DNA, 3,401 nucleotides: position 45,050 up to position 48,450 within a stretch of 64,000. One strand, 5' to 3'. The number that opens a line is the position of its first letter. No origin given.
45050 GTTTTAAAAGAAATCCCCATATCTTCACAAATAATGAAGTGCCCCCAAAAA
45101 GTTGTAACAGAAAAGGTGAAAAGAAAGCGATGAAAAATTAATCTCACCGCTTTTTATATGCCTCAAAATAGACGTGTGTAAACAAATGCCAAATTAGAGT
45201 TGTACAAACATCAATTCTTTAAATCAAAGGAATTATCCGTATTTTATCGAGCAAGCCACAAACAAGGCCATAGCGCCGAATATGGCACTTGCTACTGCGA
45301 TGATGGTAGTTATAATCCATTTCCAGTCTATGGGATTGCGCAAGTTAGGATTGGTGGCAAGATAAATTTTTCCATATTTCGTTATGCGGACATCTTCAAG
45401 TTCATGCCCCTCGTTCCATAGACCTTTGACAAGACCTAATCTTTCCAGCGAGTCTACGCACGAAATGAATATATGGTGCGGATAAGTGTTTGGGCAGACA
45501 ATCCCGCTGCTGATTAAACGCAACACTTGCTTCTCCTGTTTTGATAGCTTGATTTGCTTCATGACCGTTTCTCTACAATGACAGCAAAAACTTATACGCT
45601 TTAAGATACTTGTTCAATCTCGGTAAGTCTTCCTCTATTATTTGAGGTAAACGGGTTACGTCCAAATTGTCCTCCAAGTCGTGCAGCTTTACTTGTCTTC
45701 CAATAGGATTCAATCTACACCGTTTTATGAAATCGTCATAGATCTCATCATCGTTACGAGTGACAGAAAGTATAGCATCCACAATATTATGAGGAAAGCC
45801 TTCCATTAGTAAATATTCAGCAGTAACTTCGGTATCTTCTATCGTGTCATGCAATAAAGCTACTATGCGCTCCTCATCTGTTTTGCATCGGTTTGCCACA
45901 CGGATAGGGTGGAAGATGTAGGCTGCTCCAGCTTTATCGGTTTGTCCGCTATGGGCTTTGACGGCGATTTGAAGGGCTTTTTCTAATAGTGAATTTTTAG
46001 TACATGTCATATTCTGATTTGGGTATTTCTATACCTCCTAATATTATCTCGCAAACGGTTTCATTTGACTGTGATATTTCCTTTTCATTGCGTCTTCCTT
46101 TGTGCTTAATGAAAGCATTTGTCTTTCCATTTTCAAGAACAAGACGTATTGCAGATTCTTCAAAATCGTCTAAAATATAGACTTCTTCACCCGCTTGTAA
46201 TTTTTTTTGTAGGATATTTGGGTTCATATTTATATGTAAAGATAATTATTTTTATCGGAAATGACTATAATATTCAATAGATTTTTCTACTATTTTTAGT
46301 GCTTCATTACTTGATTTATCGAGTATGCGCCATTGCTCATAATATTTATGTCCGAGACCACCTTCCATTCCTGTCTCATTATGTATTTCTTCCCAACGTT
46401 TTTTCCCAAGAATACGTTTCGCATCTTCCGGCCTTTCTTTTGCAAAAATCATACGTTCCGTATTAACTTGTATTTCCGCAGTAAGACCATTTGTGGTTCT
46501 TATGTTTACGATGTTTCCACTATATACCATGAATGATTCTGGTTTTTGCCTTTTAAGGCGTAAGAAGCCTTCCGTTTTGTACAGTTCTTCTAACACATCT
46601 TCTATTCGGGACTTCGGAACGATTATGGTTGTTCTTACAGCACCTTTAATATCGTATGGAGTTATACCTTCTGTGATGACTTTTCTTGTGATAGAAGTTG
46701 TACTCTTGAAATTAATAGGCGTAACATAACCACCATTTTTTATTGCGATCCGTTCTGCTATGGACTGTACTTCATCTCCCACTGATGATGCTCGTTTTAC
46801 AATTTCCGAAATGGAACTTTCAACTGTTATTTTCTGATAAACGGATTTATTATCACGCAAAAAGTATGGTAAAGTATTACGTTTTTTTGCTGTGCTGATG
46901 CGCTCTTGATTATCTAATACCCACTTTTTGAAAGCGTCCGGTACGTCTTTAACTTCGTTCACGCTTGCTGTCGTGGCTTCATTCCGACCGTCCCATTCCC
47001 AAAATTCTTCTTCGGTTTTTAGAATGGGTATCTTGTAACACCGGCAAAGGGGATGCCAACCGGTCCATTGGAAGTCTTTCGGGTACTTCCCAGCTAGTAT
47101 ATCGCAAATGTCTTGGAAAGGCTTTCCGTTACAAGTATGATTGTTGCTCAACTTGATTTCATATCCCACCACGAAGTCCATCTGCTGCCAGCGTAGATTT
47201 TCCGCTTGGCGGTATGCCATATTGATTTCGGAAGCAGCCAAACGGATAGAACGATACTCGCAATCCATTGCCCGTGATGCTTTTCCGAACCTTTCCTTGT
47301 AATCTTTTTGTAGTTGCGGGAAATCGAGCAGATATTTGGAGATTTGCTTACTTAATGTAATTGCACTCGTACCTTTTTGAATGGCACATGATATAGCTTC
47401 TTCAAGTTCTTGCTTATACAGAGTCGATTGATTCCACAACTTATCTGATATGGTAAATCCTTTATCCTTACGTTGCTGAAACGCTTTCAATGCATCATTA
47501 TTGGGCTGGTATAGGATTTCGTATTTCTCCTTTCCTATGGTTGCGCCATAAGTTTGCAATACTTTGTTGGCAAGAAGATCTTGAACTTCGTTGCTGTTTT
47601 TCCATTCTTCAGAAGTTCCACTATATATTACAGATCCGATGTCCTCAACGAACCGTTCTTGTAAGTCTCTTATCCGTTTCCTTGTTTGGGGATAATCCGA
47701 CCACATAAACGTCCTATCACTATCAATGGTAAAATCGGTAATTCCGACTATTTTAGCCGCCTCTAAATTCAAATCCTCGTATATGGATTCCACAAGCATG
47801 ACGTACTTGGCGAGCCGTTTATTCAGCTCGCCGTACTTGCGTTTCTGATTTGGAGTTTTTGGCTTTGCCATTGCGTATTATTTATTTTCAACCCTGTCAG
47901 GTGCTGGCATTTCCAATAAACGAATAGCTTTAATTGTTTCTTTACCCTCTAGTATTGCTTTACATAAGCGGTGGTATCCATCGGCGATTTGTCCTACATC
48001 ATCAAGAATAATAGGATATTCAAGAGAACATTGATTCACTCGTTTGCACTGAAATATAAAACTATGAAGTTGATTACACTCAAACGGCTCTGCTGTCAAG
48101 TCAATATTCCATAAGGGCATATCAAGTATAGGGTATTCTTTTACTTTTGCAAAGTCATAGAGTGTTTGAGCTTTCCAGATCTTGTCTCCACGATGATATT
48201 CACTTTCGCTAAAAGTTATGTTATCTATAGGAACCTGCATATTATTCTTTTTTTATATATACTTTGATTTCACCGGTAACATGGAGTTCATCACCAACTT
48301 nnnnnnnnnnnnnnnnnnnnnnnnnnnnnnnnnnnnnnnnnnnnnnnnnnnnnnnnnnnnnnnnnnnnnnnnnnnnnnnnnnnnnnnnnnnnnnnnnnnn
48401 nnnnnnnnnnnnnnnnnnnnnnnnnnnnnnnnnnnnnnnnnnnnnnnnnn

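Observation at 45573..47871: MuF head-morphogenesis protein with C-terminal RelA/SpoT-like synthetase (toxSAS-type) domain plus HD-domain alarmone hydrolase two genes downstream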

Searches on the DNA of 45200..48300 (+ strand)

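Call 15: search_dna_similar(query=window:45200-48300:+, collection=phages, mode=near, max_rows=15)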
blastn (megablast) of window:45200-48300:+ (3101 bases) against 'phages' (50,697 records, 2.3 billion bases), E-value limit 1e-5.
No match.

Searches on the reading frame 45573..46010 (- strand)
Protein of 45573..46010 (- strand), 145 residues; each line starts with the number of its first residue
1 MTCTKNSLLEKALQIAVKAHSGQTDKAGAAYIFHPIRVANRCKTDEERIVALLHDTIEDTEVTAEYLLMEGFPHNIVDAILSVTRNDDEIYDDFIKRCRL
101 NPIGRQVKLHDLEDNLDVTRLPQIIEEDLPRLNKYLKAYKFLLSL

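Call 3: search_protein_families(library=pfam, proteins=[window:45573-46010:-], max_evalue=0.1)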
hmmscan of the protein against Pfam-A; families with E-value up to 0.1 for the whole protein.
window:45573-46010:- (145 aa): 1 family
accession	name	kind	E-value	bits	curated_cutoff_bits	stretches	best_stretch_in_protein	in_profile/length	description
PF13328.12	HD_4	-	1.8e-05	25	27.2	1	12-85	1-76/156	HD domain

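Call 4: search_protein_families(library=phrogs, proteins=[window:45573-46010:-], max_evalue=0.01)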
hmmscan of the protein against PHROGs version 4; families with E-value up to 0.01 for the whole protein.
window:45573-46010:- (145 aa): 4 families
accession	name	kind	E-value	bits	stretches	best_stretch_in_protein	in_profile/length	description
phrog_990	-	other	2e-47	163.2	1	5-143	151-292/374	metal-dependent phosphohydrolase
phrog_30929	-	unknown function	4e-17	63.2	1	9-138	238-370/413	-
phrog_37235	-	other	3.1e-05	25.2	1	65-136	4-75/118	metal-dependent phosphohydrolase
phrog_32047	-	other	0.0025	18.1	1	5-68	20-91/301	phosphohydrolase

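Call 7: search_solved_structures(query=window:45573-46010:-, max_evalue=1, show_alignments=2)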
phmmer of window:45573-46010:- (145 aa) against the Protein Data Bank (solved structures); distinct sequences matched with E-value up to 1: 21.
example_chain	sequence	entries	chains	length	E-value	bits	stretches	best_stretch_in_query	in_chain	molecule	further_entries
7smg_A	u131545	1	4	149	6e-76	256.3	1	5-142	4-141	(p)ppApp hydrolase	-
4yf1_A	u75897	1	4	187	2.3e-09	40.7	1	8-91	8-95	Lmo0812 protein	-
7qpr_A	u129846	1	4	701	1.8e-08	37.8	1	16-92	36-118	ACT domain protein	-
7qps_A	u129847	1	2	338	3.3e-08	37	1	15-92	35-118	ACT domain protein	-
8fr8_I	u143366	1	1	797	3.6e-08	36.8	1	7-85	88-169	GTP pyrophosphokinase RelA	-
5xnx_A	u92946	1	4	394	4.7e-08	36.5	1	7-87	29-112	Bifunctional (p)ppGpp synthase/hydrolase RelA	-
7oiw_A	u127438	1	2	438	1.4e-06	31.7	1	10-81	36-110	GTP pyrophosphokinase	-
1vj7_A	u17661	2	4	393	2e-06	31.2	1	4-85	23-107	Bifunctional RELA/SPOT | Bifunctional (p)ppGpp synthase/hydrolase RelA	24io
8acu_A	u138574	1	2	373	2.7e-06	30.8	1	8-84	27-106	GTP pyrophosphokinase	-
6yxa_A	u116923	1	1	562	5.6e-06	29.7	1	8-84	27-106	GTP pyrophosphokinase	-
9s6k_B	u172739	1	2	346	1.2e-05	28.7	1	6-81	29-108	GTP pyrophosphokinase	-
7ohg_A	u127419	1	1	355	3.5e-05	27.2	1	9-68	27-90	Guanosine-3',5'-bis(Diphosphate) 3'-pyrophosphohydrolase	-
6s2t_A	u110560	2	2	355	3.5e-05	27.2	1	9-68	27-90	(P)ppGpp synthetase I, SpoT/RelA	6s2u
6s2v_A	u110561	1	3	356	3.5e-05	27.2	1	9-68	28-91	(P)ppGpp synthetase I, SpoT/RelA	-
3nr1_A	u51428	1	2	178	0.00053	23.3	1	8-67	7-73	HD domain-containing protein 3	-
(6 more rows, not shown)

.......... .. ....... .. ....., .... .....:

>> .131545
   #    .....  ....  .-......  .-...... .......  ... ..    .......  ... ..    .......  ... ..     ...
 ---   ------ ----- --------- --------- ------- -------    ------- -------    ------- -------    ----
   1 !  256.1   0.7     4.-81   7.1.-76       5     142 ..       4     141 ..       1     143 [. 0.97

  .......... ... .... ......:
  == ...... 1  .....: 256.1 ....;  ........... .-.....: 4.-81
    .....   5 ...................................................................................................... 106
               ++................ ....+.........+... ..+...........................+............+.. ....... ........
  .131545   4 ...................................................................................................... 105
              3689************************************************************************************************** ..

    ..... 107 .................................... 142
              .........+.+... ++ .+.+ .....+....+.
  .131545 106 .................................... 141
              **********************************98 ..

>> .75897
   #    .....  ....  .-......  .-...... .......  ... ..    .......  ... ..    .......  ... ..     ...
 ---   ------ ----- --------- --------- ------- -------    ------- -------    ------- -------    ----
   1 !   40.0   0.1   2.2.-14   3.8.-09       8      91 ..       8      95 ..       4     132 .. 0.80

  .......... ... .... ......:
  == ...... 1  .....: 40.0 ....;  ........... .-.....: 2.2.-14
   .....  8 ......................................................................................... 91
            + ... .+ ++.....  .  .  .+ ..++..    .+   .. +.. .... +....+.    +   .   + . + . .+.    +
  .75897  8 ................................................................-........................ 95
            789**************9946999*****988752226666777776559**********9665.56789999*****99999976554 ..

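Call 35: find_related_loci(query=window:45573-46010:-, collection=genome_contigs, flank=10000)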
Query window:45573-46010:- (145 aa) in genome_contigs; peptide patterns used: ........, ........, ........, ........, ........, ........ (x = any residue, [..] = any of these).
600 stretches matched a pattern (row limit reached: there are more); 540 encode a relative of the query (tblastn E <= 1e-3); the best 80 are kept; 80 distinct loci.
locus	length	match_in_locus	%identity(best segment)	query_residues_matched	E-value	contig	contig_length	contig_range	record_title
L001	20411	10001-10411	80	6-142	3e-71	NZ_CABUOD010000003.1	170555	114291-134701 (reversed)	MAG: uncultured Parabacteroides sp. isolate MGYG-HGUT-04180, whole genome shotgun sequence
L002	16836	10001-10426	66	4-145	6e-63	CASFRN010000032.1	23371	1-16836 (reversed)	uncultured Bacteroides sp. isolate SI.B2.metabat-bins.82 genome assembly, contig: SI.B2.metabat-bins.82.fa_k141_61610, w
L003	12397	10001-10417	67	6-144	1e-61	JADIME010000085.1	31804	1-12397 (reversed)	MAG: Candidatus Merdivivens pullistercoris isolate 10037 D1M06__C387029_L31804_SRR9113724, whole genome shotgun sequence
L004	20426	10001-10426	61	1-142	4e-54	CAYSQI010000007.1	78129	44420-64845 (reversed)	MAG TPA_asm: uncultured Bacteroides sp. isolate SRP313737_co1_380 genome assembly, contig: NODE_535_length_78129_cov_338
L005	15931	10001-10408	63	8-143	5e-52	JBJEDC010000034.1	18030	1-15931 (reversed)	MAG: Muribaculaceae bacterium isolate LOHA42_bin.013 NODE_2137_length_18030_cov_6.147983, whole genome shotgun sequence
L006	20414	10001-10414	59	5-142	6e-51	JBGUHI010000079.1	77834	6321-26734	MAG: Candidatus Limimorpha sp. isolate ruminal_MAG_354 ruminal_MAG_354_contig_0079, whole genome shotgun sequence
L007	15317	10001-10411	60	8-144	3e-50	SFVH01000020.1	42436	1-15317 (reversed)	MAG: bacterium isolate W2P28.012 Contig542, whole genome shotgun sequence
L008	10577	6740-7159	59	4-142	5e-49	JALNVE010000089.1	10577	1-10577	MAG: Paludibacteraceae bacterium isolate SO_2016_CLC_T1 bin 16 scaffold06904_PH3_Jul14_2016, whole genome shotgun sequen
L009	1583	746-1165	56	5-144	9e-48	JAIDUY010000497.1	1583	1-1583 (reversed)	MAG: Muribaculaceae bacterium isolate SC0369_comb_20 SC0369_comb_20_contig_497, whole genome shotgun sequence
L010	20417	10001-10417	55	6-143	2e-43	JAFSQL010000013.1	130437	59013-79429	MAG: Paludibacteraceae bacterium isolate RGIG3380 Goat_Reticulum.Co__c2031237, whole genome shotgun sequence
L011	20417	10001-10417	48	8-145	1e-39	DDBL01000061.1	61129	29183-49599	MAG TPA_asm: Leptospiraceae bacterium UBA2033 UBA2033_contig_175, whole genome shotgun sequence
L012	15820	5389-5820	49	2-145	1e-38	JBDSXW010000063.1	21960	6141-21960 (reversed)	MAG: Chitinophagaceae bacterium isolate cluster1_bin.660 k127_12295209, whole genome shotgun sequence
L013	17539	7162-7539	48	4-128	3e-35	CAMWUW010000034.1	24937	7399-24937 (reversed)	MAG TPA_asm: uncultured Bacteroidales bacterium isolate SRR14411304_bin.8_metawrap_v1.3_MAG genome assembly, contig: NOD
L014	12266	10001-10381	46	20-145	7e-31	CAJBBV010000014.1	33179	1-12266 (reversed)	uncultured bacterium isolate Loc080925-4-5m_bin-0857 genome assembly, contig: bin-0857:014/204, whole genome shotgun seq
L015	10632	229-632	65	8-142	2e-28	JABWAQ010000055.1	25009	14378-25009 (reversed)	MAG: Candidatus Brocadia sp. isolate MAG_8 scaffold_1898, whole genome shotgun sequence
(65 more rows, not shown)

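Call 47: search_protein_families(library=pfam, proteins=[L001:7630-9138:+, L001:9198-9992:+, L001:9995-10420:+, L001:7456-7626:+], max_evalue=0.01)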
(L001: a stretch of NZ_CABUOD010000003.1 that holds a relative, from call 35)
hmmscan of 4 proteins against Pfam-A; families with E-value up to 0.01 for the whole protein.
L001:7630-9138:+ (502 aa): 2 families
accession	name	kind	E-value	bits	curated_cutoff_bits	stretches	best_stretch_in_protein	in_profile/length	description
PF03496.20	ADPrib_exo_Tox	-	2.8e-17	63.1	23.4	1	344-490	17-182/196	ADP-ribosyltransferase exoenzyme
PF01129.24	ART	-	5.2e-08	32.9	22.3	1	398-490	126-209/222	NAD:arginine ADP-ribosyltransferase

L001:9198-9992:+ (264 aa): 1 family
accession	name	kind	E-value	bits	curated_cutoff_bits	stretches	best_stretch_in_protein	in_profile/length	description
PF03747.19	ADP_ribosyl_GH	-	1.6e-37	130.2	26.2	1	1-228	3-281/287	ADP-ribosylglycohydrolase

L001:9995-10420:+ (141 aa): 1 family
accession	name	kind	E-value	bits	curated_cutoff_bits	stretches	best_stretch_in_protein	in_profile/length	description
PF13328.12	HD_4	-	1.3e-05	25.4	27.2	1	9-85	1-79/156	HD domain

L001:7456-7626:+ (56 aa): 0 families

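Call 54: search_protein_families(library=ncbifam, proteins=[window:45573-46010:-], max_evalue=0.01)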
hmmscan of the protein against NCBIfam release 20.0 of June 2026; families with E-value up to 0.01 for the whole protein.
window:45573-46010:- (145 aa): 2 families
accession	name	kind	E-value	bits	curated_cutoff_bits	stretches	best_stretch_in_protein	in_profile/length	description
TIGR00691.1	spoT_relA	subfamily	4.5e-15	55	499.2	1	12-88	1-80/687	RelA/SpoT family protein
NF008303.0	PRK11092.1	equivalog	3.6e-11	42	947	1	8-87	22-104/702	bifunctional GTP diphosphokinase/guanosine-3',5'-bis pyrophosphate 3'-pyrophosphohydrolase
